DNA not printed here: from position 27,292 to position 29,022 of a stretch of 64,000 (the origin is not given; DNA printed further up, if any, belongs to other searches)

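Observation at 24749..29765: GntR-controlled operon PrpD-like + ICL/PEP-mutase-like lyase + LeuC/LeuD-like hydratase: candidate uncharacterised substituted-maleate/aconitate-type acid pathway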

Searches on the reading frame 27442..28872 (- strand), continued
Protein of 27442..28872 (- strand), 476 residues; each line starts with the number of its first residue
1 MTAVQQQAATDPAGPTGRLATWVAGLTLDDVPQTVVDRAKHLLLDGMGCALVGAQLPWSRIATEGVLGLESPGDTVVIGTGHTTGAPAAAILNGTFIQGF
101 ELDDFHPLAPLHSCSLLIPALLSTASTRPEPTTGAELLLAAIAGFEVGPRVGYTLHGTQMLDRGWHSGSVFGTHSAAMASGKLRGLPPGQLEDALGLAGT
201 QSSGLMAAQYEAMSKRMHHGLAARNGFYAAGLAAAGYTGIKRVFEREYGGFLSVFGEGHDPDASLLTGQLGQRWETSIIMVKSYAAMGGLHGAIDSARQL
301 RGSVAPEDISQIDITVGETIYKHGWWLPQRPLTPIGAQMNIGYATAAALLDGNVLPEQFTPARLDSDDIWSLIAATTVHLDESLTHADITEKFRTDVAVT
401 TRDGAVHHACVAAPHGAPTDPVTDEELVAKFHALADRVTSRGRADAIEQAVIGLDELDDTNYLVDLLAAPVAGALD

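Call 70: search_protein_families(library=ncbifam, proteins=[L001:15733-16278:+, L086:5009-6985:+, L081:5949-7358:+, L081:7351-7962:+], max_evalue=1e-10)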
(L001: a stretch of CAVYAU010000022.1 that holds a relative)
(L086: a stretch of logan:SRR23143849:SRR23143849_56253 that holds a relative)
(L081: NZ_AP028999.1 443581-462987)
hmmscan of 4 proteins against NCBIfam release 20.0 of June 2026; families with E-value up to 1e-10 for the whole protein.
L001:15733-16278:+ (182 aa): 3 families
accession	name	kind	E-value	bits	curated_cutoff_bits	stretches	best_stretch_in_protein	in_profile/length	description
TIGR00481.1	TIGR00481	subfamily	4.9e-14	52.4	57.75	1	54-178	12-141/142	YbhB/YbcL family Raf kinase inhibitor-like protein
NF007609.0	PRK10257.1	equivalog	1.8e-11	44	226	1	32-179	2-157/158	kinase inhibitor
NF007330.0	PRK09818.1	equivalog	3e-11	43.6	277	1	29-180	20-181/183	kinase inhibitor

L086:5009-6985:+ (658 aa): 24 families
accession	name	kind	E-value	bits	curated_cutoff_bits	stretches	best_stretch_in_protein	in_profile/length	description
NF005558.0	PRK07229.1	equivalog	1.3e-225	750.9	612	1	1-646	1-644/647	aconitate hydratase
TIGR01342.1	acon_putative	hypoth_equivalog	3.1e-188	627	719.15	1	5-649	2-651/655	putative aconitate hydratase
NF001614.1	PRK00402.1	subfamily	5.2e-93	312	385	1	4-413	2-415/415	aconitase/3-isopropylmalate dehydratase large subunit family protein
TIGR02086.1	IPMI_arch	subfamily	3.7e-83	279.5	410.15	1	16-413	13-410/411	3-isopropylmalate dehydratase/homoaconitate hydratase family large subunit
TIGR01343.1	hacA_fam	subfamily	5.5e-82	275.5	385.7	1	11-413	8-412/412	homoaconitate hydratase family protein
TIGR01340.1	aconitase_mito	equivalog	7.1e-78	262.7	825.35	2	18-409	45-472/745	aconitate hydratase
NF009116.0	PRK12466.1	subfamily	1.1e-64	218.8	531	2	3-283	5-305/472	3-isopropylmalate dehydratase large subunit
TIGR02083.1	LEU2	equivalog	8.2e-64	216.1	610.65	1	5-414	3-418/419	3-isopropylmalate dehydratase large subunit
NF008503.0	PRK11413.1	equivalog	4.5e-63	213.4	641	2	10-285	42-315/753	hydratase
NF004016.0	PRK05478.1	subfamily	6e-60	203.1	510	2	2-283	3-303/468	3-isopropylmalate dehydratase large subunit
NF040615.1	HacA_Meth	equivalog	8.3e-58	196.1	550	1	8-411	6-417/419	homoaconitase large subunit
NF009520.0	PRK12881.1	subfamily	6.9e-53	179.6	905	2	95-284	187-388/893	aconitate hydratase AcnA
NF006757.0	PRK09277.1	subfamily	1.7e-52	178.2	686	2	110-287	202-391/888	aconitate hydratase AcnA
TIGR01341.1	aconitase_1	equivalog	6.2e-46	156.5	945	2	113-244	189-320/876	aconitate hydratase AcnA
TIGR00170.1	leuC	equivalog_domain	2e-43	148.7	560.25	2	1-283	1-302/466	3-isopropylmalate dehydratase large subunit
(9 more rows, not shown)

L081:5949-7358:+ (469 aa): 19 families
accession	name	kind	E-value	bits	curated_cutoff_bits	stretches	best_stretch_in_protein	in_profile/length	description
NF009116.0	PRK12466.1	subfamily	8.4e-214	710.4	531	1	1-467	2-469/472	3-isopropylmalate dehydratase large subunit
NF004016.0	PRK05478.1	subfamily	6.3e-195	648.2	510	1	2-466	2-466/468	3-isopropylmalate dehydratase large subunit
TIGR00170.1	leuC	equivalog_domain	4.8e-180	599.1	560.25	1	3-465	2-465/466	3-isopropylmalate dehydratase large subunit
NF001614.1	PRK00402.1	subfamily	1.2e-103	347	385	2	4-302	1-283/415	aconitase/3-isopropylmalate dehydratase large subunit family protein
TIGR01343.1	hacA_fam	subfamily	4.8e-95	318.5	385.7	2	24-301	21-279/412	homoaconitate hydratase family protein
TIGR02086.1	IPMI_arch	subfamily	8.9e-85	284.9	410.15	2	5-302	2-278/411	3-isopropylmalate dehydratase/homoaconitate hydratase family large subunit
TIGR02083.1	LEU2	equivalog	5.9e-76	256.1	610.65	2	91-302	84-283/419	3-isopropylmalate dehydratase large subunit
NF040615.1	HacA_Meth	equivalog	4.6e-75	252.9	550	2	26-301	24-286/419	homoaconitase large subunit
NF005558.0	PRK07229.1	equivalog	2.2e-74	251.2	612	1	3-466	2-415/647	aconitate hydratase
TIGR01342.1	acon_putative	hypoth_equivalog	1.7e-54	185.2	719.15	2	87-301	78-278/655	putative aconitate hydratase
TIGR01340.1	aconitase_mito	equivalog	2.4e-40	138.6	825.35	1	86-301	116-327/745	aconitate hydratase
TIGR00139.1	h_aconitase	equivalog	2.6e-36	125.3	529.9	2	87-247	84-243/709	homoaconitase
NF009520.0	PRK12881.1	subfamily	3e-35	121.2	905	1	119-461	202-560/893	aconitate hydratase AcnA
NF006757.0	PRK09277.1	subfamily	3.1e-35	121.1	686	1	123-461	205-559/888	aconitate hydratase AcnA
NF006690.0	PRK09238.1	equivalog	9.4e-29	99.9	782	1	105-463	466-814/852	bifunctional aconitate hydratase 2/2-methylisocitrate dehydratase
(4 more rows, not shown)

L081:7351-7962:+ (203 aa): 9 families
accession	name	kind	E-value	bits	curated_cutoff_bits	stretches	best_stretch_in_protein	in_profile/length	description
NF002458.0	PRK01641.1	subfamily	4.4e-66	222.3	167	1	1-197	1-200/202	3-isopropylmalate dehydratase small subunit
TIGR00171.1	leuD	equivalog_domain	5.3e-51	173.1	116.25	1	1-180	1-185/188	3-isopropylmalate dehydratase small subunit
TIGR02087.1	LEUD_arch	subfamily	9.6e-24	83.9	108.95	1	18-162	9-138/157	LeuD/DmdB family oxidoreductase small subunit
TIGR02084.1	leud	equivalog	4.8e-19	68.6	245.85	1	17-161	8-137/156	3-isopropylmalate dehydratase small subunit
NF040604.2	HacB_Meth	equivalog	3e-18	66.2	230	1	17-147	12-127/159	homoaconitase small subunit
NF040625.1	HacB2_Meth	equivalog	4.6e-18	65.2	230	1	15-170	11-147/161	homoaconitase small subunit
NF010629.0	PRK14023.1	equivalog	4e-14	52.8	229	1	65-160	47-138/166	homoaconitate hydratase small subunit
TIGR01342.1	acon_putative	hypoth_equivalog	6.3e-13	47.8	719.15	1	66-138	526-599/655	putative aconitate hydratase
NF005558.0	PRK07229.1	equivalog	4.1e-11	42.2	612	1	67-124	524-581/647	aconitate hydratase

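Call 78: find_related_loci(query=A4, collection=metagenome_contigs, flank=8000)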
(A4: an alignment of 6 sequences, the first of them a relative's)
Query A4 (485 aa) in metagenome_contigs; peptide patterns used: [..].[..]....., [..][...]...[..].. (x = any residue, [..] = any of these).
600 stretches matched a pattern (row limit reached: there are more); 539 encode a relative of the query (tblastn E <= 1e-3); the best 80 are kept; 80 distinct loci.
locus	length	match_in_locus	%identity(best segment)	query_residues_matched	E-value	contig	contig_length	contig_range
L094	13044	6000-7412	81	15-485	0e+0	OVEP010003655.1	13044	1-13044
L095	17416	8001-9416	61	10-484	0e+0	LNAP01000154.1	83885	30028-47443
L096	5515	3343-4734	59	15-482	0e+0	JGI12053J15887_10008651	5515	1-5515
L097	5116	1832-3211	61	22-484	0e+0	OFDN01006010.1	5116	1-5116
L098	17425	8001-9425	61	6-482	0e+0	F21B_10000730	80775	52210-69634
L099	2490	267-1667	60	12-481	0e+0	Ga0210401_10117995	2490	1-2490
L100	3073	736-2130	62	12-480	0e+0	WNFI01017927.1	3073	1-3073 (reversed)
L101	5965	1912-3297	59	12-485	0e+0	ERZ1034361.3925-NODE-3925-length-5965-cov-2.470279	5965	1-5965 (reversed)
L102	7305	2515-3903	62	15-480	2e-180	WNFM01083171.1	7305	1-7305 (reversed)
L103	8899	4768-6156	62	15-480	9e-180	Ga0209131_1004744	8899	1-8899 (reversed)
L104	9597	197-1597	62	11-480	3e-179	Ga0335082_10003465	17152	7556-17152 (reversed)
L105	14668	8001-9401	62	11-480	3e-179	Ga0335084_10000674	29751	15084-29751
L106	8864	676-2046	61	14-473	2e-178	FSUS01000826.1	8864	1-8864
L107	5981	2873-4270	59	13-481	1e-180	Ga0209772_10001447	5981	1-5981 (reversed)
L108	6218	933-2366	59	5-481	5e-179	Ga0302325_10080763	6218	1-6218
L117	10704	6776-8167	57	13-480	7e-172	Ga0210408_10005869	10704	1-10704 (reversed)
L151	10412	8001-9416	55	13-485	2e-158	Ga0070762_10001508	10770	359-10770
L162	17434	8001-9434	52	4-484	3e-153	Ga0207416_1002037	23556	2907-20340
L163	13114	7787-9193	52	14-485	3e-153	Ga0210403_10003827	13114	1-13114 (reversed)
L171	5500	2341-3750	54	15-485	2e-153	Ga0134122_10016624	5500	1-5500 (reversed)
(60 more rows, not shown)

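Call 81: search_protein_families(library=pfam, proteins=[L105:6137-6835:-, L105:6839-7720:-, L105:9441-10403:+, L162:4906-5763:+, L162:5794-6696:-, L162:6867-7847:+, L162:9729-12572:+, L171:1663-2247:+, L171:3813-4736:+, L171:4823-5185:+], max_evalue=0.0001)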
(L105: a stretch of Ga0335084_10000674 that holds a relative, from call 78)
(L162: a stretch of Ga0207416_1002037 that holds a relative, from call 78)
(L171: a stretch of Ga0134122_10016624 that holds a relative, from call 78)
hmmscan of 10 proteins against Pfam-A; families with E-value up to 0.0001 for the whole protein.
L105:6137-6835:- (232 aa): 2 families
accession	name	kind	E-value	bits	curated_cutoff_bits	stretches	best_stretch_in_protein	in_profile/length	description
PF24096.1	DUF7379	-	7.5e-10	39.5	33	1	11-93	38-125/191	Domain of unknown function (DUF7379)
PF05057.20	DUF676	-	8.1e-05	22.7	20.3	0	41-88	79-133/217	Putative serine esterase (DUF676)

L105:6839-7720:- (293 aa): 1 family
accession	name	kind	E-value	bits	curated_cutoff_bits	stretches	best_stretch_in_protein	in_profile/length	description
PF00892.27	EamA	-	1.2e-25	90.8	28.2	2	17-145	8-134/135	EamA-like transporter family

L105:9441-10403:+ (320 aa): 1 family
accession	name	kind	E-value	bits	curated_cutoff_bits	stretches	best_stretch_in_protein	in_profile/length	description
PF03401.19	TctC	-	7.3e-62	209.8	27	1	45-317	1-274/274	Tripartite tricarboxylate transporter family receptor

L162:4906-5763:+ (285 aa): 2 families
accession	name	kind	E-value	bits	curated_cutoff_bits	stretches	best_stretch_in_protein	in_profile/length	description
PF04672.18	Methyltransf_19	-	6.8e-96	321.3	26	1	21-282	5-267/268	S-adenosyl methyltransferase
PF08242.18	Methyltransf_12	-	4.8e-05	24.4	30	0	90-200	1-97/98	Methyltransferase domain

L162:5794-6696:- (300 aa): 4 families
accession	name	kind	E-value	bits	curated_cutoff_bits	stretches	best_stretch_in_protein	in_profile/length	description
PF17765.7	MLTR_LBD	-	7.9e-57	192.4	26.3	1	114-278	3-168/168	MmyB-like transcription regulator ligand binding domain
PF13560.12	HTH_31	-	7.6e-13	49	27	1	12-92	1-64/64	Helix-turn-helix domain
PF01381.28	HTH_3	-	4e-06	27.2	23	1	42-88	9-54/55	Helix-turn-helix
PF13443.12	HTH_26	-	2.4e-05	24.9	22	1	44-88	12-56/63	Cro/C1-type HTH DNA-binding domain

L162:6867-7847:+ (326 aa): 3 families
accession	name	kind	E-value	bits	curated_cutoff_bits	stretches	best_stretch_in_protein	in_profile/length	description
PF01738.24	DLH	-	2.2e-09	37.7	21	1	15-133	2-126/217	Dienelactone hydrolase family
PF12740.14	PETase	-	1e-05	25.6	28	1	15-145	41-166/263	PET hydrolase-like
PF12146.15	Hydrolase_4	-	1.5e-05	24.8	27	0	49-134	23-107/239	Serine aminopeptidase, S33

L162:9729-12572:+ (947 aa): 1 family
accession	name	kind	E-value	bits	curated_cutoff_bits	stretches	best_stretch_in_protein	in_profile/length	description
PF24883.2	NPHP3_N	-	3.4e-05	24.5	24.8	0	290-321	13-44/164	Nephrocystin 3, N-terminal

L171:1663-2247:+ (194 aa): 0 families

L171:3813-4736:+ (307 aa): 2 families
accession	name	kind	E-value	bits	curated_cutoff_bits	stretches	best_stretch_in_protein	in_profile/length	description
PF13714.12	PEP_mutase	-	4e-46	158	31.5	1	24-264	2-237/240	Phosphoenolpyruvate phosphomutase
PF00463.27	ICL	-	1.5e-12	47.3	26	1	91-176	148-236/526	Isocitrate lyase family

L171:4823-5185:+ (120 aa): 0 families

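Call 82: search_protein_families(library=pfam, proteins=[L163:6079-6699:+, L163:6940-7677:+, L163:9261-10172:-, L163:10228-11136:+, L163:11753-13114:+, L117:8239-9435:-, L117:9875-10704:+, L151:6965-7900:-, L151:9387-10112:-, L151:5261-6265:+], max_evalue=0.0001)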
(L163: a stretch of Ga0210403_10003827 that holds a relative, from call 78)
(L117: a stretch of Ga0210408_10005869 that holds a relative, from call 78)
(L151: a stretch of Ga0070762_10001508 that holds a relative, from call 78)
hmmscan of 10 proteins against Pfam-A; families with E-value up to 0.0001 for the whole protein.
L163:6079-6699:+ (206 aa): 1 family
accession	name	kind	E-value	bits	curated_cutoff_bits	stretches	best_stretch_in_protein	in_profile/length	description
PF00857.26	Isochorismatase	-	6.7e-33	114.7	27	1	47-202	24-175/175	Isochorismatase domain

L163:6940-7677:+ (245 aa): 2 families
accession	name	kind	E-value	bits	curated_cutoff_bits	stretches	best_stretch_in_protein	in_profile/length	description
PF13714.12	PEP_mutase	-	1.4e-34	120.2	31.5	1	2-203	44-238/240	Phosphoenolpyruvate phosphomutase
PF00463.27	ICL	-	6.5e-14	51.8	26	1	28-132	150-254/526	Isocitrate lyase family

L163:9261-10172:- (303 aa): 2 families
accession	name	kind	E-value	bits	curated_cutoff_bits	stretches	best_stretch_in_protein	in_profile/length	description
PF03466.25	LysR_substrate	-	4.5e-44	150.8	28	1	91-297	2-207/209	LysR substrate binding domain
PF00126.33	HTH_1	-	1.8e-25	89.1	26.6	1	7-65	1-59/60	Bacterial regulatory helix-turn-helix protein, lysR family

L163:10228-11136:+ (302 aa): 3 families
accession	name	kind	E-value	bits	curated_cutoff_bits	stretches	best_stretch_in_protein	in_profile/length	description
PF13714.12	PEP_mutase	-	4.8e-47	161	31.5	1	22-263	1-237/240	Phosphoenolpyruvate phosphomutase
PF00463.27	ICL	-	5.7e-14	52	26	1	93-188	151-249/526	Isocitrate lyase family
PF02548.21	Pantoate_transf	-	5.7e-05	23.1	28.7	0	22-129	7-118/259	Ketopantoate hydroxymethyltransferase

L163:11753-13114:+ (454 aa): 2 families
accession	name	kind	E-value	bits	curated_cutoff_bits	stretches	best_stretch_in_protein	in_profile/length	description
PF00083.30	Sugar_tr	-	7.4e-36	124.4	22.3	2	32-226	6-194/452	Sugar (and other) transporter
PF07690.21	MFS_1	-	1e-24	87.6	33.4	2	47-270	9-225/347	Major Facilitator Superfamily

L117:8239-9435:- (398 aa): 4 families
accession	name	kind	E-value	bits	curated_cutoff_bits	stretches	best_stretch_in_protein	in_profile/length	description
PF11339.14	DUF3141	-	1.6e-13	50.5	29.7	1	111-352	70-319/582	Protein of unknown function (DUF3141)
PF00561.26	Abhydrolase_1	-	1.1e-12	48.5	25.8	1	133-378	18-243/245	alpha/beta hydrolase fold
PF06850.17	PHB_depo_C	-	1.6e-07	31.5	27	1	290-380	92-185/203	PHB de-polymerase C-terminus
PF12697.13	Abhydrolase_6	-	2.1e-05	25.7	26.3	1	132-375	14-206/217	Alpha/beta hydrolase family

L117:9875-10704:+ (276 aa): 1 family
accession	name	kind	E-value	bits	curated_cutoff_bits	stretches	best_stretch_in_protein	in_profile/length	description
PF13533.13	Biotin_lipoyl_2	-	3.5e-08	33.5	29.8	1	104-130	6-32/32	Biotin-lipoyl like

L151:6965-7900:- (311 aa): 0 families

L151:9387-10112:- (241 aa): 0 families

L151:5261-6265:+ (334 aa): 2 families
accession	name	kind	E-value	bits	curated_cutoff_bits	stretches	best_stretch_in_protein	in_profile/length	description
PF02826.25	2-Hacid_dh_C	-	4.3e-52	176.5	25.1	1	128-302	2-178/178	D-isomer specific 2-hydroxyacid dehydrogenase, NAD binding domain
PF00389.36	2-Hacid_dh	-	3.5e-24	85.4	24.6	1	48-333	23-133/134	D-isomer specific 2-hydroxyacid dehydrogenase, catalytic domain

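Call 84: search_protein_families(library=pfam, proteins=[L001:11439-12569:+, L039:14671-15510:+, L055:14676-15665:+], max_evalue=0.0001)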
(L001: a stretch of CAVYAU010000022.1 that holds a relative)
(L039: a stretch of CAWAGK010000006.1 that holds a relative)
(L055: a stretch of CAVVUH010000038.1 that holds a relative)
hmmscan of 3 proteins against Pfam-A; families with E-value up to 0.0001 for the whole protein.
L001:11439-12569:+ (377 aa): 2 families
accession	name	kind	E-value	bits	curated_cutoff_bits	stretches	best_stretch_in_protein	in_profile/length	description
PF02371.22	Transposase_20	-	6.1e-18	65.4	21.3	1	241-323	1-83/87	Transposase IS116/IS110/IS902 family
PF01548.23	DEDD_Tnp_IS110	-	1.3e-07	31.9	29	1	33-177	2-150/155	Transposase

L039:14671-15510:+ (280 aa): 1 family
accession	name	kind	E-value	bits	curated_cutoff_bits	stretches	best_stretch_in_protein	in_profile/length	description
PF03972.19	MmgE_PrpD_N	-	1.8e-57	194.8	32.1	1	7-216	2-212/244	MmgE/PrpD N-terminal domain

L055:14676-15665:+ (330 aa): 2 families
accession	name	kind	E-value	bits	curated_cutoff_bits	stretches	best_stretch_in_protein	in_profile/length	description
PF03972.19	MmgE_PrpD_N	-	6.7e-68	229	32.1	1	5-240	2-238/244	MmgE/PrpD N-terminal domain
PF19305.4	MmgE_PrpD_C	-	1.5e-08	35.1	32.1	1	265-330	2-68/173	MmgE/PrpD C-terminal domain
